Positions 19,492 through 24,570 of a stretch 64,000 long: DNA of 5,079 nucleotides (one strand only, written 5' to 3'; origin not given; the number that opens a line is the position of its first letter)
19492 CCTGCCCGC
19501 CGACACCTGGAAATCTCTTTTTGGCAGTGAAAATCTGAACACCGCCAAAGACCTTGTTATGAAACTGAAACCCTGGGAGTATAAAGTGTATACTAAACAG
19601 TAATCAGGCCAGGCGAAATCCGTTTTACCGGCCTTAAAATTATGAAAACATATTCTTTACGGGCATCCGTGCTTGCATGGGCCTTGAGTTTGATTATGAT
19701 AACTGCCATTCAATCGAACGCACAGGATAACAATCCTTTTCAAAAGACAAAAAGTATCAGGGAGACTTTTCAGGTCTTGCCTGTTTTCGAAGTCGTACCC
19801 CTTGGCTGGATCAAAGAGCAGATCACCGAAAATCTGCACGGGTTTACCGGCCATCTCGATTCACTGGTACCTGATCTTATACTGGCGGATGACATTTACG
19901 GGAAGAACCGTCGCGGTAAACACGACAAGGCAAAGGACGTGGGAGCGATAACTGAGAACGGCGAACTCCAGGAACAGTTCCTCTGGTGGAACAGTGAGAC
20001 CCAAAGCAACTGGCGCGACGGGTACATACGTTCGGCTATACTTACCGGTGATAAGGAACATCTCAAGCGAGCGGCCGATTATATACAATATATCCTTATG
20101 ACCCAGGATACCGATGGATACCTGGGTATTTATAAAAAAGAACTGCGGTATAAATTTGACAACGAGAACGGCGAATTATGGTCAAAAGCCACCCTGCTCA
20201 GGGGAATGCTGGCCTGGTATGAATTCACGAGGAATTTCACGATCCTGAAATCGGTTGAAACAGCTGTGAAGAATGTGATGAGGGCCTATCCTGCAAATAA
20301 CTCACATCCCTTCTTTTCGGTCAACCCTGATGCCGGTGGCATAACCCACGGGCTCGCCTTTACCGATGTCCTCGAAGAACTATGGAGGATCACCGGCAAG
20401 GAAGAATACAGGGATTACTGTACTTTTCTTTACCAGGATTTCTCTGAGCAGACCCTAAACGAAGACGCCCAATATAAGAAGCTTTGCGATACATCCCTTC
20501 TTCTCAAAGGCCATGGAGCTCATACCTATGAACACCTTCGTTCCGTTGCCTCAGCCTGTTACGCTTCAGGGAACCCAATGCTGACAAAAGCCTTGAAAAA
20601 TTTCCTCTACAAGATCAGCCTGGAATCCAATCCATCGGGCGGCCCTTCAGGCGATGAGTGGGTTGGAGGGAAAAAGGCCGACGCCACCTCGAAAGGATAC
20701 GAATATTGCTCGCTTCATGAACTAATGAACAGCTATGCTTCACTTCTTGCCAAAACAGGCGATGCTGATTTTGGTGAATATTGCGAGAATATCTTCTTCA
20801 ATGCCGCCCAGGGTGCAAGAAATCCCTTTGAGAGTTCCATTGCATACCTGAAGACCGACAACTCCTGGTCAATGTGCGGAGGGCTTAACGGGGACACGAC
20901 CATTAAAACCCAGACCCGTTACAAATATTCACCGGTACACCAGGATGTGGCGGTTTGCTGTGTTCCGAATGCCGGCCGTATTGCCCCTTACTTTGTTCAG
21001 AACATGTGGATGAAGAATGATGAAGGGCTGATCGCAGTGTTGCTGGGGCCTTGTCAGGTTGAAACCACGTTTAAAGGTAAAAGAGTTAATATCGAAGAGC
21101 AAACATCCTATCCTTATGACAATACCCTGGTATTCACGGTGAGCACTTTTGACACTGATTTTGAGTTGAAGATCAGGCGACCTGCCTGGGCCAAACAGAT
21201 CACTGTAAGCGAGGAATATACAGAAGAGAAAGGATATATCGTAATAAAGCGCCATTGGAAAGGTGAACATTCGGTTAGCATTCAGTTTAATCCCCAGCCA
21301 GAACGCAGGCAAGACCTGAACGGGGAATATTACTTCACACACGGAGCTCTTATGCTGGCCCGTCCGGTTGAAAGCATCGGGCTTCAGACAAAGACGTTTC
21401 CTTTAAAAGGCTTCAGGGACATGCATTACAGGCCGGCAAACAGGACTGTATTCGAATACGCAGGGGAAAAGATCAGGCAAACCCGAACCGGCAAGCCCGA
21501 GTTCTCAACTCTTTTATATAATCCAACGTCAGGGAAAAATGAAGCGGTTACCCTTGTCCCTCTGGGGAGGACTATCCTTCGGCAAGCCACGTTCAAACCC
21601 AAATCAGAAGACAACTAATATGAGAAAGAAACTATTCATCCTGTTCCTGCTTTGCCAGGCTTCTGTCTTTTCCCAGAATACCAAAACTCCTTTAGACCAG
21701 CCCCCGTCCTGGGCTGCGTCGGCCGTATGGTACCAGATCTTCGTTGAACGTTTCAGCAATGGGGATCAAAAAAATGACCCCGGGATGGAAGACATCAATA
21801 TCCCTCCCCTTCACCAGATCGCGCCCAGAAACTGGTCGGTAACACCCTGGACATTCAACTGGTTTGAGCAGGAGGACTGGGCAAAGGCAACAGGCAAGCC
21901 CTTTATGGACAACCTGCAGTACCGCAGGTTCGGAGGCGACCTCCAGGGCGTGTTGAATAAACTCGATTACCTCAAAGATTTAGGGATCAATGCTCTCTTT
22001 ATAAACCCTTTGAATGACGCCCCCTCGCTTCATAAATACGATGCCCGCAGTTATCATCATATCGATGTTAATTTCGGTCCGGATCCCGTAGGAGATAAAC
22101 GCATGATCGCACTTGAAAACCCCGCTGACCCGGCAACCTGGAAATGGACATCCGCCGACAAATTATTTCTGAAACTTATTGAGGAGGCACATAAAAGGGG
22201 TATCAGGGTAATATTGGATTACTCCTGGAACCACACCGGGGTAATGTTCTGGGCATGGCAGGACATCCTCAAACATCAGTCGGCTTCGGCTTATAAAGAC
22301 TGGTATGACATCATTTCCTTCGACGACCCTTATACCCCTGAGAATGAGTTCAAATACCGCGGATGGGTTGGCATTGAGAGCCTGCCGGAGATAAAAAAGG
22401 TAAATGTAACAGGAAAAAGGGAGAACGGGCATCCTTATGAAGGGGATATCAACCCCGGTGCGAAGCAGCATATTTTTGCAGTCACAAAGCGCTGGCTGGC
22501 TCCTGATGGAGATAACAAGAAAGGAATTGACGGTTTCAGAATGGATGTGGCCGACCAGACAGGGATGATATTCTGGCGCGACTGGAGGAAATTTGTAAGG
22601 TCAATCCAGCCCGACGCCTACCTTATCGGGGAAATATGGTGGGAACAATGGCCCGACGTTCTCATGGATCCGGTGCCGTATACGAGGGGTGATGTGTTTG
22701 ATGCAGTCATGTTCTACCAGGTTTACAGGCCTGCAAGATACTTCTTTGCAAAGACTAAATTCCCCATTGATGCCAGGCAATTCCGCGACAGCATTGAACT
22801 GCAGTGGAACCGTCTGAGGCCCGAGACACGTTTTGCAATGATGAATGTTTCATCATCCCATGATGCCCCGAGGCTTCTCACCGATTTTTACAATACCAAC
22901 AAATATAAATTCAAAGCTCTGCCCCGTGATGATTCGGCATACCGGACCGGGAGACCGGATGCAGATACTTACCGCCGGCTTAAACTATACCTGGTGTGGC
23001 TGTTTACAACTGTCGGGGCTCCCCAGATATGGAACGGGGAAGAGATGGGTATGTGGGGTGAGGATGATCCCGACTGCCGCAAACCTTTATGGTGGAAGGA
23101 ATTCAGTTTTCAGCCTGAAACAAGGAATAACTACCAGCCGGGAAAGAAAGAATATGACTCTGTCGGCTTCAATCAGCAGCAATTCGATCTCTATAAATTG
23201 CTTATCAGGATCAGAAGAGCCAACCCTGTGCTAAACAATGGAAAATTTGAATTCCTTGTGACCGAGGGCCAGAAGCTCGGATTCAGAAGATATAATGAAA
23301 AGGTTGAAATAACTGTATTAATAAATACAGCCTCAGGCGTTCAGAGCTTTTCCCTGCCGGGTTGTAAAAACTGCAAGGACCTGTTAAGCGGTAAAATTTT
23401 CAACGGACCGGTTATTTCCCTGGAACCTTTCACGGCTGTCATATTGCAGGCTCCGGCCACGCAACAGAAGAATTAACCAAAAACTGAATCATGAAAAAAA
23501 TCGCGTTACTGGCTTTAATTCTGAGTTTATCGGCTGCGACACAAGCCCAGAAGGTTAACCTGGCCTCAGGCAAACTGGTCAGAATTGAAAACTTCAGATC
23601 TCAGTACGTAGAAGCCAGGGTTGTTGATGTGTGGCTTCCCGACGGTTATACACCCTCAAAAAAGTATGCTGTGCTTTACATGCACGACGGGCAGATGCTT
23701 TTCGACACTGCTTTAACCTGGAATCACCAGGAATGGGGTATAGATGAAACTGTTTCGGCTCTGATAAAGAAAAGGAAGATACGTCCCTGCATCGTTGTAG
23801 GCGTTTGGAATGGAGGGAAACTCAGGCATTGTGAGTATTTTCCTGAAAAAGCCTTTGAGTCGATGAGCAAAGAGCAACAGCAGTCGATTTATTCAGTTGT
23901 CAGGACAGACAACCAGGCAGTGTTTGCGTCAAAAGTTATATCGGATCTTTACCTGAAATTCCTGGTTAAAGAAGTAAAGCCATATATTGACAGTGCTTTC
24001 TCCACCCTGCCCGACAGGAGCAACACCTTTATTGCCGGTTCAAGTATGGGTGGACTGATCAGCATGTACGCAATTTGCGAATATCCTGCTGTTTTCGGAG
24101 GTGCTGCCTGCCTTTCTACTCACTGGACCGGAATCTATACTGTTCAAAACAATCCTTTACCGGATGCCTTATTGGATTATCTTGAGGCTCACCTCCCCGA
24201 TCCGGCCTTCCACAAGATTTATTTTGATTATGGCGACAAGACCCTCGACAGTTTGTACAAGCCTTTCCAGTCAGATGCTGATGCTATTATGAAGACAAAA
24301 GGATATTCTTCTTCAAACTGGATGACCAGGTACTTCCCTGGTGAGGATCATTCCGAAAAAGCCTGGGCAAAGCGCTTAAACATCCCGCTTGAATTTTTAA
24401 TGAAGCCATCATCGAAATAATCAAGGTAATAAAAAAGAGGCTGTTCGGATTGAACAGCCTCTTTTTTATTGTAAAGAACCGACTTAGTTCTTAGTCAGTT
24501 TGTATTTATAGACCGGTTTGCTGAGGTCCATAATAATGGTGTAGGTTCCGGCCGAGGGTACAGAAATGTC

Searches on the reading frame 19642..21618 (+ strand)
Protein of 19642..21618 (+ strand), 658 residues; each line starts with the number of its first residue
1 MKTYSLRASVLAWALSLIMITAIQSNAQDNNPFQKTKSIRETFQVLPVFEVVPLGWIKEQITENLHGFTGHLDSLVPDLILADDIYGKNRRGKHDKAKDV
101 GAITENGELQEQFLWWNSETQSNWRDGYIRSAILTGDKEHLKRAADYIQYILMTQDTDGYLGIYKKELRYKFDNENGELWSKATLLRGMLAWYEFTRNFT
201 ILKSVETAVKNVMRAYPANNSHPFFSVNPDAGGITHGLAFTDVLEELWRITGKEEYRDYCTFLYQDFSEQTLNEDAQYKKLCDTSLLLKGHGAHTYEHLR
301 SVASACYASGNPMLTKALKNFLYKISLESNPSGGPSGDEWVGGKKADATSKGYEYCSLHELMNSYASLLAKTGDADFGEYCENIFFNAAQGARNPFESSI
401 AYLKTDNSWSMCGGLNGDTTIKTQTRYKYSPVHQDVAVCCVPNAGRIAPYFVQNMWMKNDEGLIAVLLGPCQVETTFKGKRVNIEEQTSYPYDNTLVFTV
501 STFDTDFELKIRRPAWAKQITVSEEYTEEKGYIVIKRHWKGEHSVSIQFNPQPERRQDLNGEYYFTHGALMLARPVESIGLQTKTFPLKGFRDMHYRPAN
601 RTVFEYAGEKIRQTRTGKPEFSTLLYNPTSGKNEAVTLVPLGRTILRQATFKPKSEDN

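Call 50: search_protein_families(library=pfam, proteins=[window:19642-21618:+], max_evalue=0.0001)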
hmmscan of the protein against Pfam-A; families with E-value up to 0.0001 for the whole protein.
window:19642-21618:+ (658 aa): 2 families
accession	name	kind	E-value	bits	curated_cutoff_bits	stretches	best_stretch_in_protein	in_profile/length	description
PF07944.18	Beta-AFase-like_GH127_cat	-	9.3e-12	45.1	24.9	1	122-450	61-373/376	Beta-L-arabinofuranosidase, GH127 catalytic domain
PF20736.2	Glyco_hydro127M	-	1.9e-10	41.1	24.2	1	467-549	6-93/95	Beta-L-arabinofuranosidase, GH127 middle domain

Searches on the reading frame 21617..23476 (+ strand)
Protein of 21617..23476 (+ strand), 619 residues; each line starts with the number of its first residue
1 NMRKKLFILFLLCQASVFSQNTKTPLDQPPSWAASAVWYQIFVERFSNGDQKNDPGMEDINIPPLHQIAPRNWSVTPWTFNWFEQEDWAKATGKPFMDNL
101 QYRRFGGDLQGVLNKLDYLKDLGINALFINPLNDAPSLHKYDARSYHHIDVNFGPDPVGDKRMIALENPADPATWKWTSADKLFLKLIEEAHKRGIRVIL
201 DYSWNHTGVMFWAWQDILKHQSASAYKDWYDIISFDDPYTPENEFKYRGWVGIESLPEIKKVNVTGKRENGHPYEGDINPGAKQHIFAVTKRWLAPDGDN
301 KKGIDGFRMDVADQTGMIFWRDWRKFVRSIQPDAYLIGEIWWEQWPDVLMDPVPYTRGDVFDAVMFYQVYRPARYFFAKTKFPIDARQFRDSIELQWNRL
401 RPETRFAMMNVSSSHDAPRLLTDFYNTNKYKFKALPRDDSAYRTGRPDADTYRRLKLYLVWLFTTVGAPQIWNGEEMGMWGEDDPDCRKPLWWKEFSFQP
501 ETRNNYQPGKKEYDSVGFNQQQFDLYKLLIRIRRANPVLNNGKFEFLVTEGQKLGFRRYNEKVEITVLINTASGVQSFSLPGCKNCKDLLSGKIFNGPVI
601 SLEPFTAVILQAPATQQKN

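Call 50: search_protein_families(library=pfam, proteins=[window:21617-23476:+], max_evalue=0.0001)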
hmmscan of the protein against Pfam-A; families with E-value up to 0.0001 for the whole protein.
window:21617-23476:+ (619 aa): 1 family
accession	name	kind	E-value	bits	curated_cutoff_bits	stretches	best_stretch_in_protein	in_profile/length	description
PF00128.31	Alpha-amylase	-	1.1e-45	157.2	22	2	184-542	69-446/446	Alpha amylase, catalytic domain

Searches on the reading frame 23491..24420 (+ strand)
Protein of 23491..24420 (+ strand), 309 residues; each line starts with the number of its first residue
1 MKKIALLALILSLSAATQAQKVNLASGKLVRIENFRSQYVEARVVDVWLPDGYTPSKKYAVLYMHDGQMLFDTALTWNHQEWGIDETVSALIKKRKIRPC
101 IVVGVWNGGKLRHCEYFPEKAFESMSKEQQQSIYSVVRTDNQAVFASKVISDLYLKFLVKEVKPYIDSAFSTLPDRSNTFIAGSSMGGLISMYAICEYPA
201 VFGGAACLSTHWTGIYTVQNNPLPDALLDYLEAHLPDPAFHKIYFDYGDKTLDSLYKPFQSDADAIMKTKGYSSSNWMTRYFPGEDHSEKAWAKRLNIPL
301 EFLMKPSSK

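Call 50: search_protein_families(library=pfam, proteins=[window:23491-24420:+], max_evalue=0.0001)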
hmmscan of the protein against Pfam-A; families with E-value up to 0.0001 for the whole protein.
window:23491-24420:+ (309 aa): 1 family
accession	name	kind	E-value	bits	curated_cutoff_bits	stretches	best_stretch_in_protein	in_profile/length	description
PF00756.26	Esterase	-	3.2e-25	89.8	22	1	44-288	9-230/251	Putative esterase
